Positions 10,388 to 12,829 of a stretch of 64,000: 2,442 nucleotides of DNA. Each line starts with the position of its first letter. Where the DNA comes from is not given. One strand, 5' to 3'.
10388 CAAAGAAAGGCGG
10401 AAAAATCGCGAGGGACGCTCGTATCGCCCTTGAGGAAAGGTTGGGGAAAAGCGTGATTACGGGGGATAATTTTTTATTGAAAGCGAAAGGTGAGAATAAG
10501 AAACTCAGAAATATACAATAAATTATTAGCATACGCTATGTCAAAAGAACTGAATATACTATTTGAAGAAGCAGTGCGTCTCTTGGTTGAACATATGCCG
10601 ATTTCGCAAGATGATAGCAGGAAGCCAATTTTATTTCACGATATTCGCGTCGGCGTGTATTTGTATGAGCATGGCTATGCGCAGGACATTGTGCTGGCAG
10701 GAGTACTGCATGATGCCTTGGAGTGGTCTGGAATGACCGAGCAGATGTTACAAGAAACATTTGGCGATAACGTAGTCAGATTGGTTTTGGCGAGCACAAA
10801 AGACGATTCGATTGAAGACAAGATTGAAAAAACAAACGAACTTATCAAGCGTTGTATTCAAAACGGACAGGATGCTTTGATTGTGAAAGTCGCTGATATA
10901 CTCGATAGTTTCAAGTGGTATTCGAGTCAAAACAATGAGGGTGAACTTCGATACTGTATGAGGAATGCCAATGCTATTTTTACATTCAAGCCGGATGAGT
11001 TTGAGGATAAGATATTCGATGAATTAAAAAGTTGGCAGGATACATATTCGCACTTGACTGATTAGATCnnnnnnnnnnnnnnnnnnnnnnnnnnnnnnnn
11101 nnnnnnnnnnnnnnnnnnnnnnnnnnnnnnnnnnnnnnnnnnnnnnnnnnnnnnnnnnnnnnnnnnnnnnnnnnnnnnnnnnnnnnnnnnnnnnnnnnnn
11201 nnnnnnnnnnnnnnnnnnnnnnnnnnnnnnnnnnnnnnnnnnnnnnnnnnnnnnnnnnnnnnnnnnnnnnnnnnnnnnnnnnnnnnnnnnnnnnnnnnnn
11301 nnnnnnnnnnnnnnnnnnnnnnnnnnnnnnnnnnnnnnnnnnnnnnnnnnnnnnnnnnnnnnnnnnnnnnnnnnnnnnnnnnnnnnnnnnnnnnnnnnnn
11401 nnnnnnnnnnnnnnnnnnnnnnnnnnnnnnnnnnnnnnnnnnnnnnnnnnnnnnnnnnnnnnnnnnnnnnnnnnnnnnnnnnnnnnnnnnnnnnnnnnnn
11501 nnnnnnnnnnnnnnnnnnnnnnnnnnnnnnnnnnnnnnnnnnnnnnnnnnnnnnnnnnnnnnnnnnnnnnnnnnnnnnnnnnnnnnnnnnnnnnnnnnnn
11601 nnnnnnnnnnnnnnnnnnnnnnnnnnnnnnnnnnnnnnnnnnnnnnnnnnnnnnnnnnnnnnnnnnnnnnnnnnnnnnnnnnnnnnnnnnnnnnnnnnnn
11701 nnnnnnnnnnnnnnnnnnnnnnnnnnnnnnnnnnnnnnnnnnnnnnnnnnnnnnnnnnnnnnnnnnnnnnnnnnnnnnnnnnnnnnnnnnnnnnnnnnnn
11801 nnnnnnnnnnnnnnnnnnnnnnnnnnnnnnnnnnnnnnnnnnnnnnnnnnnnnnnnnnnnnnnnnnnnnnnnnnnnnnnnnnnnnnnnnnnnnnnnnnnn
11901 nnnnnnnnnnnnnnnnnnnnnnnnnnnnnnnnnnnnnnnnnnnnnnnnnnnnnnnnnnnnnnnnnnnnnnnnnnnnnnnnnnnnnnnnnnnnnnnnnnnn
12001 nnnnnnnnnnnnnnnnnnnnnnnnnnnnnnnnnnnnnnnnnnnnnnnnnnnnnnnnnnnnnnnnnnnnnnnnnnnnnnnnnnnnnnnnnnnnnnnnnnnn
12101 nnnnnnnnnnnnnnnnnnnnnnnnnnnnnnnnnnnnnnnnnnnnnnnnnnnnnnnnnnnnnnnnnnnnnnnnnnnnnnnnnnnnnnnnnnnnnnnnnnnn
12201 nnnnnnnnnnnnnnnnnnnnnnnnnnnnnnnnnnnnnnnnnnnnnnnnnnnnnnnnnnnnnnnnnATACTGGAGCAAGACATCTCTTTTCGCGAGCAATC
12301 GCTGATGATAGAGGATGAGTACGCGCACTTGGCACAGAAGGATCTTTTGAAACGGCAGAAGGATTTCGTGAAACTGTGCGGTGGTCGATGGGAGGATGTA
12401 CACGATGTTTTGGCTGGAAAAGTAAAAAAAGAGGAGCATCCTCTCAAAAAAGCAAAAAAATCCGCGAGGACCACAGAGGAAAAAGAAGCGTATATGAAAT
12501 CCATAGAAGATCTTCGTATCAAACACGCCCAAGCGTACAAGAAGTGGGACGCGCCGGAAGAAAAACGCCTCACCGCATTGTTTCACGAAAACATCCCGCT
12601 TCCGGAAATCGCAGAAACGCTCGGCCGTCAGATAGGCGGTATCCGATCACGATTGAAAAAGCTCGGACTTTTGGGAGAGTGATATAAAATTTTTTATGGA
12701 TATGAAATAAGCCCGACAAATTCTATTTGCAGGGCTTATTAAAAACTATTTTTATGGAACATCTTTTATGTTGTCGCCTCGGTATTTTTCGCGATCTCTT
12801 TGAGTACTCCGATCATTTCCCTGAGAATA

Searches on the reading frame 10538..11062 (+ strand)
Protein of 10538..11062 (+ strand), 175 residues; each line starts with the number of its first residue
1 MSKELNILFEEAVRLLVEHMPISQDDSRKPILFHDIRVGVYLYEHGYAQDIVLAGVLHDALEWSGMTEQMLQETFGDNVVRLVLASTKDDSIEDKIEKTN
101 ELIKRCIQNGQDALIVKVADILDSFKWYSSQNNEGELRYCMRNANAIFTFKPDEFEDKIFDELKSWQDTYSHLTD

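Call 10: search_protein_families(library=pfam, proteins=[window:10538-11062:+], max_evalue=0.01)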
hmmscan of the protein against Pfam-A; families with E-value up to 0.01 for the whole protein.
window:10538-11062:+ (175 aa): 1 family
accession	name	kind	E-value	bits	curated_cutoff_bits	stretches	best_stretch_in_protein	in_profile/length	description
PF13328.12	HD_4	-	3.5e-09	37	27.2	1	12-139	1-137/156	HD domain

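Call 11: search_protein_families(library=padloc, proteins=[window:10538-11062:+], max_evalue=0.01)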
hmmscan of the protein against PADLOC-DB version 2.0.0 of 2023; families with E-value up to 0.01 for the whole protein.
window:10538-11062:+ (175 aa): 0 families

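Call 12: search_protein_families(library=ncbifam, proteins=[window:10538-11062:+], max_evalue=0.01)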
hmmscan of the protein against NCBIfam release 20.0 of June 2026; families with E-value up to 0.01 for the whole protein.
window:10538-11062:+ (175 aa): 2 families
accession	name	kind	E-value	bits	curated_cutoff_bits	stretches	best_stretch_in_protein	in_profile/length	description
TIGR00691.1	spoT_relA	subfamily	1.2e-11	43.7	499.2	1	27-125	16-119/687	RelA/SpoT family protein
NF008303.0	PRK11092.1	equivalog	2.4e-05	22.7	947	1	27-120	41-139/702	bifunctional GTP diphosphokinase/guanosine-3',5'-bis pyrophosphate 3'-pyrophosphohydrolase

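Call 23: find_homologous_proteins(query=window:10538-11062:+, max_evalue=0.00001)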
Query window:10538-11062:+ (175 aa): 452 proteins with E <= 0.00001 among 534 candidates; the best 120 are listed.
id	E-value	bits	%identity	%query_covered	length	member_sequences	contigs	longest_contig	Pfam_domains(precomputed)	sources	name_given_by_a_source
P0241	3.8e-112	390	100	100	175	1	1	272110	PF13328.13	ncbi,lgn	-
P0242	2.3e-100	351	91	99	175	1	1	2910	PF13328.13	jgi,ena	-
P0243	1.0e-88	313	77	100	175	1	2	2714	PF13328.13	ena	-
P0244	3.2e-88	312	77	100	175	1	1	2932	PF13328.13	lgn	-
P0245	2.9e-87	309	78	99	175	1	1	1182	PF13328.13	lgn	-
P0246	3.0e-87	309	75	100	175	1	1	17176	PF13328.13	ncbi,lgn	-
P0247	4.0e-87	308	78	100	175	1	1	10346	PF13328.13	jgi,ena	-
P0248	1.6e-86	306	77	100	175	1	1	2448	PF13328.13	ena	-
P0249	5.1e-86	305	77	100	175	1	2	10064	PF13328.13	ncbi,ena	-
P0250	6.4e-86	304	78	99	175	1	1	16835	PF13328.13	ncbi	-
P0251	2.3e-85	303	78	99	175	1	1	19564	PF13328.13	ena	-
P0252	7.7e-85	301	73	100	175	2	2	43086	PF13328.13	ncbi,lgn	-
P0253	7.8e-85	301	78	100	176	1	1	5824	PF13328.13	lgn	-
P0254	1.0e-84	300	77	100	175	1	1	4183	PF13328.13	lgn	-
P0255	1.8e-84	300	78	97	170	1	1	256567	PF13328.13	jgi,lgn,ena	-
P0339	3.5e-78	279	72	99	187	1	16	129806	PF13328.13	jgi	jgi:(p)ppGpp synthase/HD superfamily hydrolase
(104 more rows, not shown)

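Call 25: find_related_loci(query=window:10538-11062:+, collection=metagenome_contigs, flank=8000)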
Query window:10538-11062:+ (175 aa) in metagenome_contigs; peptide patterns used: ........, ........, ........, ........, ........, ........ (x = any residue, [..] = any of these).
110 stretches matched a pattern; 18 encode a relative of the query (tblastn E <= 1e-3); 18 distinct loci.
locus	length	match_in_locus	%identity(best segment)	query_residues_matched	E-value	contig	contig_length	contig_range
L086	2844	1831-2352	91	1-174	3e-111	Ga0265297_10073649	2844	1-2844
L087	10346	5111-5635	78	1-175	2e-94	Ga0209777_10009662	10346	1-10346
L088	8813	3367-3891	73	1-175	3e-90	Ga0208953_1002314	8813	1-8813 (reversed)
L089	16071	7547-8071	73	1-175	3e-90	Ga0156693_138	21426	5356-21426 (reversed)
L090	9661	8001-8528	71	1-175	2e-89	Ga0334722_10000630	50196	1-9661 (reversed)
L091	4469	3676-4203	72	1-175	1e-89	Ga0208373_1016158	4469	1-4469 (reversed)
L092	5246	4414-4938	73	1-174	4e-89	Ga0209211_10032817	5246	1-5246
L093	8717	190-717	72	1-175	6e-89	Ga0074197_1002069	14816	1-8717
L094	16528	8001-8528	70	1-175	2e-87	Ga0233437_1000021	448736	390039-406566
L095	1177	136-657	71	1-173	1e-92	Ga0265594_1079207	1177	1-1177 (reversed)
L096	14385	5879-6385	72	3-171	1e-85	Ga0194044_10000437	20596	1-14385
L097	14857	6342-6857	72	1-171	1e-84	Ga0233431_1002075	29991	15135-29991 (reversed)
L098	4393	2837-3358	68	1-173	6e-83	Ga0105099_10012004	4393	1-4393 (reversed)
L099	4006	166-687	70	1-173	1e-82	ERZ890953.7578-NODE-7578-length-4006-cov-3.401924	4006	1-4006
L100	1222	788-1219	73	1-144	2e-76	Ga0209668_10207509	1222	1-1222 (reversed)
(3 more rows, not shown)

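Call 26: find_encoding_contigs(protein=P0339, flank=6000, max_places=1)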
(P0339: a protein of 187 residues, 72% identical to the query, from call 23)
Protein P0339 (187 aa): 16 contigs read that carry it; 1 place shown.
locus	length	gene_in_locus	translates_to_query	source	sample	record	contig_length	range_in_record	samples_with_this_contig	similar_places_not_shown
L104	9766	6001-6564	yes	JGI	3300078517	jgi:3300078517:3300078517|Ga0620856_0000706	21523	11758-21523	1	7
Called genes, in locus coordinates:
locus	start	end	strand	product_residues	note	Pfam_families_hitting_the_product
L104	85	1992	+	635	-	PF00012:HSP70, PF06723:MreB_Mbl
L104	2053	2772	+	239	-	-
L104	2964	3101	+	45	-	-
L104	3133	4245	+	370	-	-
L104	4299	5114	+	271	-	PF17419:MauJ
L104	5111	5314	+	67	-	-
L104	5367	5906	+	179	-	PF20329:DUF6624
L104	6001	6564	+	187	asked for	PF13328:HD_4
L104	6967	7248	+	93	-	PF01541:GIY-YIG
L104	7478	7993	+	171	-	-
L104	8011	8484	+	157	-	PF18931:DUF5680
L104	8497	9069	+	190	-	PF01467:CTP_transf_like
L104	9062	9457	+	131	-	-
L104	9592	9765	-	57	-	?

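Call 36: search_solved_structures(query=window:10538-11062:+, max_evalue=0.1, show_alignments=3)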
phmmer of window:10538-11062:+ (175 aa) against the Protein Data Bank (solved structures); distinct sequences matched with E-value up to 0.1: 17.
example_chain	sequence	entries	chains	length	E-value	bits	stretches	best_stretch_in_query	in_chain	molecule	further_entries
4yf1_A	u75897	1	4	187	4.3e-11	46.1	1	8-133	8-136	Lmo0812 protein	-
5xnx_A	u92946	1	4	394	3.9e-06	30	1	26-126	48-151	Bifunctional (p)ppGpp synthase/hydrolase RelA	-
3nqw_A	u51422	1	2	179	1.8e-05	27.8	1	24-126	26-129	CG11900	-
5vxa_A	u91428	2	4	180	3.8e-05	26.8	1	23-126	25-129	Guanosine-3',5'-bis(diphosphate) 3'-pyrophosphohydrolase MESH1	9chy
3nr1_A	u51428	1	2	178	5.6e-05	26.2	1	24-126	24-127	HD domain-containing protein 3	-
6s2t_A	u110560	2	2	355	6.2e-05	26.1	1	26-128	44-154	(P)ppGpp synthetase I, SpoT/RelA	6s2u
7ohg_A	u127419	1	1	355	6.2e-05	26.1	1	26-128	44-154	Guanosine-3',5'-bis(Diphosphate) 3'-pyrophosphohydrolase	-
6s2v_A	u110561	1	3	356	6.2e-05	26.1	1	26-128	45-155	(P)ppGpp synthetase I, SpoT/RelA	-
7qoe_A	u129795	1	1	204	7.4e-05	25.8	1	19-133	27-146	HDc domain-containing protein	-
7oiw_A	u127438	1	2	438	0.00039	23.5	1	29-140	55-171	GTP pyrophosphokinase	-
7qps_A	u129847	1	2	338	0.00041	23.4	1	26-122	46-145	ACT domain protein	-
8fr8_I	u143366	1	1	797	0.00041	23.4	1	27-126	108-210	GTP pyrophosphokinase RelA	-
8acu_A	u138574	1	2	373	0.00059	22.9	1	8-128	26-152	GTP pyrophosphokinase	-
6yxa_A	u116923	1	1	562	0.0011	22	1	8-128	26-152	GTP pyrophosphokinase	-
7qpr_A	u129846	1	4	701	0.0013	21.8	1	26-121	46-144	ACT domain protein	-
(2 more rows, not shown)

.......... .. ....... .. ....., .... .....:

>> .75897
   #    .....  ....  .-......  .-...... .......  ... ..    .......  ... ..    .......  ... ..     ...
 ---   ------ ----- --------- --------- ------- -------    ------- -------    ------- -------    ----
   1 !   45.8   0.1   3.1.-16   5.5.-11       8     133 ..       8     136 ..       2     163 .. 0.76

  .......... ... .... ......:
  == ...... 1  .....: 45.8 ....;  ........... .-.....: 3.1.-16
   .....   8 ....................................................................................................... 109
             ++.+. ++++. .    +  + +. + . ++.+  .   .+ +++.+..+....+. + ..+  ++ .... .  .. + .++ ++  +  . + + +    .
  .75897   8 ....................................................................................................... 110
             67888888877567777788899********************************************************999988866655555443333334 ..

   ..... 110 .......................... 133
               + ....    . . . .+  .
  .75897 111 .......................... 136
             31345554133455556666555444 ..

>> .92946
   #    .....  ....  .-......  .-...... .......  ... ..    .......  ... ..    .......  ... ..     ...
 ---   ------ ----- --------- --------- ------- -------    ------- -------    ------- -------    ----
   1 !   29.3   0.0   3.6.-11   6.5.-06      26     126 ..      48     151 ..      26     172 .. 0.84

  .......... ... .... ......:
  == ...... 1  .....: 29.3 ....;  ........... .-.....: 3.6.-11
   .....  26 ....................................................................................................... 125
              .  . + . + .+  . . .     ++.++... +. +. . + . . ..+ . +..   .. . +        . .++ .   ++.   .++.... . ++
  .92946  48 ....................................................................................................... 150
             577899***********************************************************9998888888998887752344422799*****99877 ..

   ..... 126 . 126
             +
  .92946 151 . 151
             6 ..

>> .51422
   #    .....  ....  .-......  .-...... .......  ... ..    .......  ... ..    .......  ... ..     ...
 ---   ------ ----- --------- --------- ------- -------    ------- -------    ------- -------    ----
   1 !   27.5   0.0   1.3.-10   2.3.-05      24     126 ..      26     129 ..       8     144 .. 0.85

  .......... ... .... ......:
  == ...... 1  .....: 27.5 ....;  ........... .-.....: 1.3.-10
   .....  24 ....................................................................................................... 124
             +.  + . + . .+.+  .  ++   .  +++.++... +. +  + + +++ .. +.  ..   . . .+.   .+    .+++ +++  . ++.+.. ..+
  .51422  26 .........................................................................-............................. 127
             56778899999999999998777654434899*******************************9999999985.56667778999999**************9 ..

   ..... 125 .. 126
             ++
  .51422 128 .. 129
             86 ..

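Call 65: search_protein_families(library=phrogs, proteins=[window:10538-11062:+], max_evalue=0.001)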
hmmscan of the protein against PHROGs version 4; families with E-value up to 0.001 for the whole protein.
window:10538-11062:+ (175 aa): 2 families
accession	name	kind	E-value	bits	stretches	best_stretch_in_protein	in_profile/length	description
phrog_990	-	other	1.2e-09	38.9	1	27-123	172-264/374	metal-dependent phosphohydrolase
phrog_15275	-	unknown function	0.00011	22.9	1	37-124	57-147/223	-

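Call 84: search_protein_representatives(protein=window:10538-11062:+)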
Query: 175 residues. Proteins with E-value up to 0.001 (for the whole library): 1687; up to 1e-10: 270; up to 1e-30: 29. The best 150 are listed.
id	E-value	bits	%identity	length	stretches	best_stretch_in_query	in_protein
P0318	1.0e-79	282.5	73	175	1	1-173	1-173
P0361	1.6e-46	174.4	54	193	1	5-168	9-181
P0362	5.0e-45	169.6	49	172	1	4-168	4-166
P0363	1.5e-44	168.0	47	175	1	4-168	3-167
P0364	1.3e-43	165.0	60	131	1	42-170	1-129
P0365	1.9e-42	161.2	48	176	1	4-165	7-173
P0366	9.1e-42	159.0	47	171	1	4-164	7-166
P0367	4.0e-41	156.9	65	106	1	70-174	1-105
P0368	1.9e-40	154.7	51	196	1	42-168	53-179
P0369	2.3e-40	154.4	55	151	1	44-168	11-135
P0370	3.8e-40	153.7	46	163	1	11-163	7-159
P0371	5.2e-40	153.3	52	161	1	8-164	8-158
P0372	6.3e-39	149.8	46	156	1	14-166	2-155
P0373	2.8e-38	147.7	70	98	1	32-124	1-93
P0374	3.5e-37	144.1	43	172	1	1-169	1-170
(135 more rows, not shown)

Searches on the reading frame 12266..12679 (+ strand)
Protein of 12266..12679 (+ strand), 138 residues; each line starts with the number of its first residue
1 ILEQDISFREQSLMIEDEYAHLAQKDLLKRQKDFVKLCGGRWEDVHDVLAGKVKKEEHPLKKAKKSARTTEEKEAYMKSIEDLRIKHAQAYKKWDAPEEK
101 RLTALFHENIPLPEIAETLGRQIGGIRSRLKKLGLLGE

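Call 55: search_solved_structures(query=A3, max_evalue=10, show_alignments=2)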
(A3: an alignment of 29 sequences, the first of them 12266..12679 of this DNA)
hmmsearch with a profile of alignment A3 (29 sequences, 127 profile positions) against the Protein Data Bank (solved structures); distinct sequences matched with E-value up to 10: 10.
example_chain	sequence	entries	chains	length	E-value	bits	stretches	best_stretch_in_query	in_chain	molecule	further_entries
2lvs_A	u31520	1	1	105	2.1e-06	31.2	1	77-125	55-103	Putative uncharacterized protein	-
6taz_B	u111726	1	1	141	0.044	17.3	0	82-102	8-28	Protein timeless homolog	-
1h88_C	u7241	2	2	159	0.11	16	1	82-98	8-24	MYB PROTO-ONCOGENE PROTEIN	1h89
7a5k_n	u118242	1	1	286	0.14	15.6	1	50-99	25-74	39S ribosomal protein L1, mitochondrial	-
7qi4_z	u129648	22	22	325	0.15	15.5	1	50-99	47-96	39S ribosomal protein L1, mitochondrial | Large ribosomal subunit protein uL1m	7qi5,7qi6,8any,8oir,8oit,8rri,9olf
2jks_A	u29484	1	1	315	0.63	13.5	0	7-58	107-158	BRADYZOITE SURFACE ANTIGEN BSR4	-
1guu_A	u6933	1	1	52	0.66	13.5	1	82-106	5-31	MYB PROTO-ONCOGENE PROTEIN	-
1mbe_A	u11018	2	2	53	0.67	13.4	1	82-106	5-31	MYB PROTO-ONCOGENE PROTEIN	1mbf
5yiu_A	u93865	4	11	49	0.9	13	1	81-109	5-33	Cell cycle regulatory protein GcrA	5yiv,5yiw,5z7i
3hug_A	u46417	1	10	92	1.4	12.4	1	63-120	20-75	RNA polymerase sigma factor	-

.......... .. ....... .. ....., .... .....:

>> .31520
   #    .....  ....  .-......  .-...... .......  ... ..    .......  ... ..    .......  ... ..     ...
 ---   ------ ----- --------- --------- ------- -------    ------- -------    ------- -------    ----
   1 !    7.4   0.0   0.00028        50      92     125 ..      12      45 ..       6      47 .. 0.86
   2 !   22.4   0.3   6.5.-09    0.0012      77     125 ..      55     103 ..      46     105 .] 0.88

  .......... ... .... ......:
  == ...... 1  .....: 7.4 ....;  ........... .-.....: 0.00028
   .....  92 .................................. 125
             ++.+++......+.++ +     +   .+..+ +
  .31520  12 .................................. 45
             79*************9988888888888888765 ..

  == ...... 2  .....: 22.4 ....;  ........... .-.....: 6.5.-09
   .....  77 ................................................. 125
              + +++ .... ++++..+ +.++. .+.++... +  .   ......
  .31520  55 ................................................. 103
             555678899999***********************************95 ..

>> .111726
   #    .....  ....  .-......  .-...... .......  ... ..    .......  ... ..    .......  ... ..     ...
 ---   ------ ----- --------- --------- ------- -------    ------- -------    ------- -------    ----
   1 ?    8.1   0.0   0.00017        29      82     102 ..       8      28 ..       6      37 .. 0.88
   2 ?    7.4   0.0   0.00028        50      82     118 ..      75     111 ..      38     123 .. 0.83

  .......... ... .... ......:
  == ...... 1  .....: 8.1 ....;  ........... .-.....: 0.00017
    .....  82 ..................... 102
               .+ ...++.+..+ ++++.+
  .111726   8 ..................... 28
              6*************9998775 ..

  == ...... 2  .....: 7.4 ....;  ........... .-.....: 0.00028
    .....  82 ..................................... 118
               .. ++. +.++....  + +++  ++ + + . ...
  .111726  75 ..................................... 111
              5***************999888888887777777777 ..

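Call 60: predict_structure(alignment_id=A3)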
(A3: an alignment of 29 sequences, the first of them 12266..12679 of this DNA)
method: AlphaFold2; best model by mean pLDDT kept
length: 138 residues; sequences in the alignment: 29
mean_pLDDT: 84.4   pTM: 0.42
mean pLDDT of the five models: 84.4, 83.9, 81.2, 81.1, 80.4
residues with pLDDT >= 90: 84; 70-90: 27; 50-70: 16; < 50: 11
segments of 3 or more residues with pLDDT < 50: 52-55, 57-62
pLDDT, mean of each block of 10 residues (from residue 1): 97 96 94 93 67 47 54 76 85 94 98 96 96 91
secondary structure, 60 per line:
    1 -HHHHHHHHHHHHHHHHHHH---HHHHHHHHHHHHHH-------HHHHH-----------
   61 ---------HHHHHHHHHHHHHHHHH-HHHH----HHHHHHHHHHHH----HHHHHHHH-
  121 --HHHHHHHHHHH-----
elements in order: H2-20 H24-37 H45-49 H70-86 H88-91 H96-107 H112-119 H123-133

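Call 64: fold_search(model_id=the predicted structure, library=pdb)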
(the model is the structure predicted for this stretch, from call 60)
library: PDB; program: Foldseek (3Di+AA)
matches with E <= 10: 413; with E <= 0.001: 0
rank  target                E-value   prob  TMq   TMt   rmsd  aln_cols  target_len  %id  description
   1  6eo3_B                3.0e-01  0.82  0.25  0.19   5.3        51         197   35  Conformational dynamism for DNA interaction in Salmonella typhimurium RcsB response regulator. S207C P212121 (released 2017-11-15)
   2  3iv5_B                5.2e-01  0.47  0.25  0.34  11.8        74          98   18  Crystal structure of Fis bound to 27 bp optimal binding sequence F1 (released 2010-04-28)
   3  5o8z_B                5.5e-01  0.57  0.25  0.18  10.4        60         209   30  Conformational dynamism for DNA interaction in Salmonella typhimurium RcsB response regulator. (released 2017-11-15)
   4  4u7b_A                5.9e-01  0.23  0.26  0.11  17.0       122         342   14  Crystal structure of a pre-cleavage Mos1 transpososome (released 2015-02-11)
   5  5vxn_C                6.3e-01  0.33  0.26  0.18  12.3        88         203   28  Structure of two RcsB dimers bound to two parallel DNAs. (released 2018-03-07)
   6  3hot_B                6.7e-01  0.25  0.29  0.12  16.6       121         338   16  Crystal structure of the Mos1 mariner paired end complex with Mn (released 2009-09-22)
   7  6zj2_M                7.2e-01  0.72  0.24  0.19   2.7        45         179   36  Structure of RcsB from Salmonella enterica serovar Typhimurium bound to promoter rprA in the presence of phosphomimeti (released 2021-02-17)
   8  6eo3_A                7.2e-01  0.69  0.25  0.18   3.8        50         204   34  Conformational dynamism for DNA interaction in Salmonella typhimurium RcsB response regulator. S207C P212121 (released 2017-11-15)
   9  5o8y_A                7.2e-01  0.66  0.25  0.18   3.9        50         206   34  Conformational dynamism for DNA interaction in Salmonella typhimurium RcsB response regulator. (released 2017-11-15)
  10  5o8y_H                7.2e-01  0.35  0.25  0.18  12.8        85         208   25  Conformational dynamism for DNA interaction in Salmonella typhimurium RcsB response regulator. (released 2017-11-15)
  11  5o8z_A                7.2e-01  0.33  0.25  0.18  11.4        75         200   28  Conformational dynamism for DNA interaction in Salmonella typhimurium RcsB response regulator. (released 2017-11-15)
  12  6zj2_L                7.7e-01  0.69  0.25  0.21   3.0        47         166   34  Structure of RcsB from Salmonella enterica serovar Typhimurium bound to promoter rprA in the presence of phosphomimeti (released 2021-02-17)
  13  5w43_A                7.7e-01  0.63  0.25  0.18   3.3        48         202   33  Structure of the two-component response regulator RcsB-DNA complex (released 2018-03-07)
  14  6p0s_A                8.2e-01  0.30  0.22  0.36  12.7        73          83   14  Crystal structure of ternary DNA complex "FX2" containing E. coli Fis and phage lambda Xis (released 2019-06-19)
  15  5o8y_C                8.2e-01  0.28  0.25  0.18  11.9        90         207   28  Conformational dynamism for DNA interaction in Salmonella typhimurium RcsB response regulator. (released 2017-11-15)
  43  2lvs_MODEL_1_A        1.5e+00  0.30  0.28  0.36  10.0        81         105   28  NMR solution structure of a CRISPR repeat binding protein (released 2013-01-23)
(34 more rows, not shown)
